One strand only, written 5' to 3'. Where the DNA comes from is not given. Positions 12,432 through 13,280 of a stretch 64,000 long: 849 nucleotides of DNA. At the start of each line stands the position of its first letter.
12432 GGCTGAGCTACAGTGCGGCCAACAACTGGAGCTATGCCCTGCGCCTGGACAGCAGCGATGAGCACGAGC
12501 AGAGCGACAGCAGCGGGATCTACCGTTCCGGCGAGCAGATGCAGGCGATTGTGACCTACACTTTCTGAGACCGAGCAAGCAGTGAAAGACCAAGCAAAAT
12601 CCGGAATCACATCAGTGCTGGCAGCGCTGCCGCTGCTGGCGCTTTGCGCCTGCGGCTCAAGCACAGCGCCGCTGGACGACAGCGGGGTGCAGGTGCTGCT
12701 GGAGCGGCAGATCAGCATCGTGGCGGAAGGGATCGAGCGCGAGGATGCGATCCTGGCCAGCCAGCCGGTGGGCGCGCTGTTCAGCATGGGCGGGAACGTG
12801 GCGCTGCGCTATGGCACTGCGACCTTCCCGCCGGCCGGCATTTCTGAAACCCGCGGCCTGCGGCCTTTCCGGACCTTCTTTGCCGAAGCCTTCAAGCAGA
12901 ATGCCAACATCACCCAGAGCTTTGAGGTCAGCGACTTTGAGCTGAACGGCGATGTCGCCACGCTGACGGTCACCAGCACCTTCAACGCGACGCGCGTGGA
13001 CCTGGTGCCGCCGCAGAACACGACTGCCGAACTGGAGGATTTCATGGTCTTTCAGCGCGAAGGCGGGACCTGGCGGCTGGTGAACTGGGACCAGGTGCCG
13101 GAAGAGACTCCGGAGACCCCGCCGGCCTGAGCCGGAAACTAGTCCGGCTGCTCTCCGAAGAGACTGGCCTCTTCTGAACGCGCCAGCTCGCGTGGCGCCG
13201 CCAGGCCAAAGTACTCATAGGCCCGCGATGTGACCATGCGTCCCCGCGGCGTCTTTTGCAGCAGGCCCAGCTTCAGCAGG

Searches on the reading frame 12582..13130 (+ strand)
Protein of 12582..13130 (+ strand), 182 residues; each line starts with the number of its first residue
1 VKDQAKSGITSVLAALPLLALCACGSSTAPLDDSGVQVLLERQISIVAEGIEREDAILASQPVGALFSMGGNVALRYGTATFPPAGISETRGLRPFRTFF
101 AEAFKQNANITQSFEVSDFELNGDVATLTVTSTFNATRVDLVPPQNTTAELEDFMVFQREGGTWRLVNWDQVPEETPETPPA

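Call 13: search_protein_families(library=pfam, proteins=[window:12582-13130:+], max_evalue=0.001)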
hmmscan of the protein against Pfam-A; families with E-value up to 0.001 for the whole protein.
window:12582-13130:+ (182 aa): 0 families

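Call 57: search_protein_families(library=ncbifam, proteins=[window:12582-13130:+], max_evalue=0.01)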
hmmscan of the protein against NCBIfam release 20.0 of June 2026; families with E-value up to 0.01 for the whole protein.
window:12582-13130:+ (182 aa): 1 family
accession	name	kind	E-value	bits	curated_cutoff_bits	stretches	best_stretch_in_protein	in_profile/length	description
NF051431.1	Rv0361_Cterm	subfamily_domain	0.002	18.3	37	1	104-165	86-137/140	Rv0361 family membrane protein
